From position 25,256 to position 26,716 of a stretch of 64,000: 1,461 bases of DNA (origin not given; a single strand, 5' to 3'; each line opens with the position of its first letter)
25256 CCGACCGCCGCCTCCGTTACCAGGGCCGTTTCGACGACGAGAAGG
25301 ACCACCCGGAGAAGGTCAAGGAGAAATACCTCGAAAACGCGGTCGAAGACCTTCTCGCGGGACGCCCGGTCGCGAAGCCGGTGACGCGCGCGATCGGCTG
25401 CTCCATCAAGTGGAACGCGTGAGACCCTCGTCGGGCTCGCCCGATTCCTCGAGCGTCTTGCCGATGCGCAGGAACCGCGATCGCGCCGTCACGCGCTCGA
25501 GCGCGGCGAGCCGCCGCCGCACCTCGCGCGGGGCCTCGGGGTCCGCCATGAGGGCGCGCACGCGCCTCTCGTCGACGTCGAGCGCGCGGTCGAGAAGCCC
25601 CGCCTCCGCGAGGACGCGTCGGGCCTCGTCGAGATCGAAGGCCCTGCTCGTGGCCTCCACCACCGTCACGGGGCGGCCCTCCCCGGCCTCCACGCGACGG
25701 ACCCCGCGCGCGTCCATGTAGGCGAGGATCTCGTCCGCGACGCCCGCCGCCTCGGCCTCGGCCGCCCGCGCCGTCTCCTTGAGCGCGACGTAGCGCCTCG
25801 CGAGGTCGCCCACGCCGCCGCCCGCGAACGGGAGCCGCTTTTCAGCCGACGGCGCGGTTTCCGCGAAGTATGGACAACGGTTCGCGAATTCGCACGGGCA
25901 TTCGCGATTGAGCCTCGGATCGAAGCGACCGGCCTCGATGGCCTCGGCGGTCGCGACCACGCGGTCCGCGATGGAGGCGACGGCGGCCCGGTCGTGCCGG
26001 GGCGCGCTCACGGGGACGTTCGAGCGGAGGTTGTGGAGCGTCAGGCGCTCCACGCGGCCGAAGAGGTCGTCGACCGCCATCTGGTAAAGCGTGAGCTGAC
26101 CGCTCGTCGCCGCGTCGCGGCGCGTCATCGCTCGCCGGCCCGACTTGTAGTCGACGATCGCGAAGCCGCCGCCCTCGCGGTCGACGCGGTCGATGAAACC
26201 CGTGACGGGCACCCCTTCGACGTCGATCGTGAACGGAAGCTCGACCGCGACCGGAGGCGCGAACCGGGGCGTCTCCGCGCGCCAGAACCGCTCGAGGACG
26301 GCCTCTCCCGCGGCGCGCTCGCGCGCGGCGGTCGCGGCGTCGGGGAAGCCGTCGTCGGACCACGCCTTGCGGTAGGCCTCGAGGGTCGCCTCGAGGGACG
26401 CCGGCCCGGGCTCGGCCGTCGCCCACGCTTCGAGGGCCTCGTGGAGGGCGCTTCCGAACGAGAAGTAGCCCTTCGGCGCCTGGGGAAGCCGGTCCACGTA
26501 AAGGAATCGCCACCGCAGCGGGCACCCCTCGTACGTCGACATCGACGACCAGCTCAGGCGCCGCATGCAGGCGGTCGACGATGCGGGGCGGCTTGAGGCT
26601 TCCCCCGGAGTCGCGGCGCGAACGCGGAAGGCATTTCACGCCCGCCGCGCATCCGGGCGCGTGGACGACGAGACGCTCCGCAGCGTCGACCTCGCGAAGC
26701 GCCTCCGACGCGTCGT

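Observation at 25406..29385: Cas4-like nuclease and a large N6-adenine methyltransferase with overlapping divergent starts, flanked by a SprT-like protease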

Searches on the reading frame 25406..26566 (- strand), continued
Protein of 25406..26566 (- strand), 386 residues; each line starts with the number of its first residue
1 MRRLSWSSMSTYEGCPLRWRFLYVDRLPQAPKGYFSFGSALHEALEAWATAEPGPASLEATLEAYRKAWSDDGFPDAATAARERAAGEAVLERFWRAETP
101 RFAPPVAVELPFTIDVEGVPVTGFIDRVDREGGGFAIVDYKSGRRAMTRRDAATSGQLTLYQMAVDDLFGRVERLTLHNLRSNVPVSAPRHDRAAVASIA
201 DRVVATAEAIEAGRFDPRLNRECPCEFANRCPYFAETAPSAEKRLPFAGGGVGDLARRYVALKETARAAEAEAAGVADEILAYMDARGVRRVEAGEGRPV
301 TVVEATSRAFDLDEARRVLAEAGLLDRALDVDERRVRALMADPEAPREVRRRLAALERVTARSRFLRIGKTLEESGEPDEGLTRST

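Call 42: predict_structure(alignment_id=A2)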
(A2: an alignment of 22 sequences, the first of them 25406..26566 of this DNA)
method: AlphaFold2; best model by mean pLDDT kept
length: 386 residues; sequences in the alignment: 22
mean_pLDDT: 90.5   pTM: 0.68
mean pLDDT of the five models: 90.5, 90.0, 90.0, 88.9, 87.8
residues with pLDDT >= 90: 294; 70-90: 58; 50-70: 24; < 50: 10
segments of 3 or more residues with pLDDT < 50: 241-243, 380-386
pLDDT, mean of each block of 10 residues (from residue 1): 95 98 95 94 98 96 98 97 98 98 97 98 98 97 94 98 98 98 97 98 98 96 92 76 52 77 91 93 93 85 90 92 77 88 92 92 87 54 42
secondary structure, 60 per line:
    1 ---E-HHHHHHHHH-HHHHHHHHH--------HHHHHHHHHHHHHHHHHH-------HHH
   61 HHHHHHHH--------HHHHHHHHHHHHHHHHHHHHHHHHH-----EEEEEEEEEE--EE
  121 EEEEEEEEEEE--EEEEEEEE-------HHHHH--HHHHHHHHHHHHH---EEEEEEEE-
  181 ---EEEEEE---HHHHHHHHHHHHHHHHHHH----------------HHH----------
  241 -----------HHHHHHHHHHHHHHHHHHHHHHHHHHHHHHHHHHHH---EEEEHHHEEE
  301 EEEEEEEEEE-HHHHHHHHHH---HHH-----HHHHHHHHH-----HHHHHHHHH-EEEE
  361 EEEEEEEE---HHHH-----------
elements in order: H6-14 H16-24 H33-50 H58-68 H77-101 E107-116 E119-131 E134-141 H149-153 H156-168 E172-179 E184-189 H193-211 H252-287 E291-294 E298-310 H312-321 H333-341 H347-355 E357-368 H372-375
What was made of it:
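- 25406..26566 (-): Stand-alone PF12705 Cas4/AddB/AdnA-like PD-(D/E)XK exonuclease, 386 aa; start ATG 26566. AlphaFold model pLDDT 90.5 (call 42).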

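Call 45: fold_search(model_id=the predicted structure, library=pdb)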
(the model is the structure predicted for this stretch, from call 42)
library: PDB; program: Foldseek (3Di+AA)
matches with E <= 10: 319; with E <= 0.001: 34
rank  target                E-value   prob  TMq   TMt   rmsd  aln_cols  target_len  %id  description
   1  7sjr_A                2.5e-11  1.00  0.49  0.22   3.6       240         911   27  Cryo-EM structure of AdnA-AdnB(W325A) in complex with DNA and AMPPNP (released 2021-12-22)
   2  9np6_A                7.7e-11  1.00  0.50  0.23   3.5       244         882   27  Cryo-EM structure of AdnA(D934A)-AdnB(D1014A) in complex with AMPPNP and blunt end DNA (released 2025-03-19)
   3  6ppr_A                9.7e-11  1.00  0.50  0.24   3.5       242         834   28  Cryo-EM structure of AdnA(D934A)-AdnB(D1014A) in complex with AMPPNP and DNA (released 2019-11-20)
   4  6ppu_A                2.3e-10  1.00  0.51  0.34   3.2       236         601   28  Cryo-EM structure of AdnAB-AMPPNP-DNA complex (released 2019-11-20)
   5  6ppj_A                4.4e-09  1.00  0.45  0.21   4.0       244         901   25  Cryo-EM structure of AdnA(D934A)-AdnB(D1014A) in complex with AMPPNP (released 2019-11-20)
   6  9iab_A                5.5e-08  1.00  0.46  0.63   4.4       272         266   14  Structure of the Argonaute-associated Cas4 family protein 1 (ACE1) from Chroococcidiopsis thermalis (CtACE1) (released 2025-04-23)
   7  9iac_A                6.2e-08  1.00  0.42  0.58   5.5       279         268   15  Structure of the Argonaute-associated Cas4 family protein 1 (ACE1) from Microcystis aeruginosa (MaACE1) (released 2025-04-23)
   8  9iac_B                1.6e-07  1.00  0.45  0.62   4.7       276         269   14  Structure of the Argonaute-associated Cas4 family protein 1 (ACE1) from Microcystis aeruginosa (MaACE1) (released 2025-04-23)
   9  9iab_B                2.2e-07  1.00  0.45  0.63   4.4       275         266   14  Structure of the Argonaute-associated Cas4 family protein 1 (ACE1) from Chroococcidiopsis thermalis (CtACE1) (released 2025-04-23)
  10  3l0a                  2.6e-06  1.00  0.39  0.53   6.9       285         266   14  Crystal structure of Putative exonuclease (RER070207002219) from Eubacterium rectale at 2.19 A resolution (released 2010-01-12)
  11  3h4r                  7.2e-06  1.00  0.35  0.54   7.2       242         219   13  Crystal structure of E. coli RecE exonuclease (released 2009-05-26)
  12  5eaw_A                7.6e-06  1.00  0.40  0.16   8.4       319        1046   14  Crystal structure of Dna2 nuclease-helicase (released 2015-11-18)
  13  8d3l_I                1.5e-05  1.00  0.39  0.63   4.7       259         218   10  Type I-C Cas4-Cas1-Cas2 complex bound to a PAM/PAM prespacer (released 2022-11-02)
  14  5ean_A                1.7e-05  1.00  0.38  0.16   9.9       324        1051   14  Crystal structure of Dna2 in complex with a 5' overhang DNA (released 2015-11-18)
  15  8d3q_J                3.3e-05  1.00  0.26  0.49  13.0       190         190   16  Type I-C Cas4-Cas1-Cas2 complex bound to a PAM/NoPAM prespacer (released 2022-11-02)
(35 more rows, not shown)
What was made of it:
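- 25406..26566 (-): Best PDB fold matches are the AdnA nuclease domain, then ACE1, RecE, Dna2 and Cas4 (call 45).
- On PF12705 Cas4-like / RecB-AddB-AdnA nuclease family: AdnA fold match (call 45).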

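Call 69: search_protein_families(library=phrogs, proteins=[window:25406-26566:-], max_evalue=0.001)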
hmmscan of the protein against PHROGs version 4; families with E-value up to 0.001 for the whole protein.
window:25406-26566:- (386 aa): 6 families
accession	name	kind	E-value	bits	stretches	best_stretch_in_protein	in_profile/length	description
phrog_69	-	DNA, RNA and nucleotide metabolism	2.8e-32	113.4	1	2-327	88-414/501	exonuclease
phrog_1218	-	DNA, RNA and nucleotide metabolism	2.5e-17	64.2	1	2-169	8-189/364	exonuclease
phrog_33176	-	unknown function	3.1e-09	37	1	117-240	238-365/380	-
phrog_298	-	DNA, RNA and nucleotide metabolism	2.4e-05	24.9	1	36-186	107-237/293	exonuclease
phrog_434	-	DNA, RNA and nucleotide metabolism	0.00022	21.6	1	251-322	273-342/372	RecE-like recombination exonuclease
phrog_1870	-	DNA, RNA and nucleotide metabolism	0.00025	21.4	0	106-165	152-208/313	exonuclease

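Call 75: fold_search(model_id=the predicted structure, library=viral)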
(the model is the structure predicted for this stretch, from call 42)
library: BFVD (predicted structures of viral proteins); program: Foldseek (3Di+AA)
matches with E <= 10: 676; with E <= 0.001: 189
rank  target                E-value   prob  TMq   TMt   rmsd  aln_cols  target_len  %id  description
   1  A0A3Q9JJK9            1.2e-22  1.00  0.54  0.35  14.7       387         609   20  (no name in the UniProt tables at hand)
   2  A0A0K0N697            2.5e-19  1.00  0.49  0.48  15.1       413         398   20  PD-(D/E)XK endonuclease-like domain-containing protein [Tsukamurella phage TIN4]
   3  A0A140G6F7            7.2e-16  1.00  0.50  0.49  20.4       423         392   19  RecB-like exonuclease [Arthrobacter phage KellEzio]
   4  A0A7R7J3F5            2.6e-15  1.00  0.52  0.75   4.5       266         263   19  (no name in the UniProt tables at hand)
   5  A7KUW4                6.0e-15  1.00  0.52  0.73   6.1       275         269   18  (no name in the UniProt tables at hand)
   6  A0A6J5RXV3            1.4e-14  1.00  0.52  0.73   5.7       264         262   20  COG2887 RecB family exonuclease [uncultured Caudovirales phage]
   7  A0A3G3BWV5            6.6e-14  1.00  0.54  0.61   2.6       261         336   20  (no name in the UniProt tables at hand)
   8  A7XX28                9.4e-14  1.00  0.52  0.72   4.1       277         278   22  RecB family exonuclease [Thermus virus P23-45]
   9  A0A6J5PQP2            2.9e-13  1.00  0.53  0.70   4.1       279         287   22  PD-(D/E)XK nuclease superfamily [uncultured Caudovirales phage]
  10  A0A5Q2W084            2.5e-12  1.00  0.48  0.72   4.7       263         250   19  (no name in the UniProt tables at hand)
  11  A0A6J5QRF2            3.0e-12  1.00  0.51  0.68   8.1       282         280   20  PD-(D/E)XK nuclease superfamily [uncultured Caudovirales phage]
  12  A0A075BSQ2            5.4e-12  1.00  0.45  0.45  11.2       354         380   19  PD-(D/E)XK endonuclease-like domain-containing protein [Microcystis phage MaMV-DC]
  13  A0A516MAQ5            8.1e-12  1.00  0.51  0.74   3.5       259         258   18  (no name in the UniProt tables at hand)
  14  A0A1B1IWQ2            9.1e-12  1.00  0.48  0.64   4.5       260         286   17  (no name in the UniProt tables at hand)
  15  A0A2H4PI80            1.2e-11  1.00  0.47  0.62   5.1       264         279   21  Cas4 family exonuclease [Streptomyces phage WRightOn]
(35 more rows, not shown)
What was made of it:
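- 25409..25834 (-): Conserved C-terminal domain of the nuclease, residues about 245-386: a long helix followed by an alpha/beta unit. Covered by phrog_69 'exonuclease' and phrog_434 'RecE-like' (call 69) and by 390-400 aa actinophage RecB-like exonucleases (call 75).
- Fold matches are AdnA, ACE1, RecE, Dna2 and Cas4 (call 45) and phage RecB-like exonucleases (calls 69, 75).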

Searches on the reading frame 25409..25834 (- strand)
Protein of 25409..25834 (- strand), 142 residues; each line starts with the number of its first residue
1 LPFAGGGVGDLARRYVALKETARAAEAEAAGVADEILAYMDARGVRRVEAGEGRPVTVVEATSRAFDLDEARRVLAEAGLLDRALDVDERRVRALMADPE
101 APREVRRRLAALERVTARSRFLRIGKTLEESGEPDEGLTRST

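Call 68: search_protein_families(library=pfam, proteins=[window:25409-25834:-], max_evalue=10)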
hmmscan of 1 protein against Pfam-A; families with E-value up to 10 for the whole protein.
window:25409-25834:- (142 aa): 1 family
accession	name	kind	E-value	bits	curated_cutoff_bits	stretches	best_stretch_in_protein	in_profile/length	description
PF24091.1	DUF7376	-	0.005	17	27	1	14-112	98-204/219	Family of unknown function (DUF7376)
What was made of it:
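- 25409..25834 (-): No significant Pfam match; DUF7376 at E=0.005 is below the cut-off (call 68).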
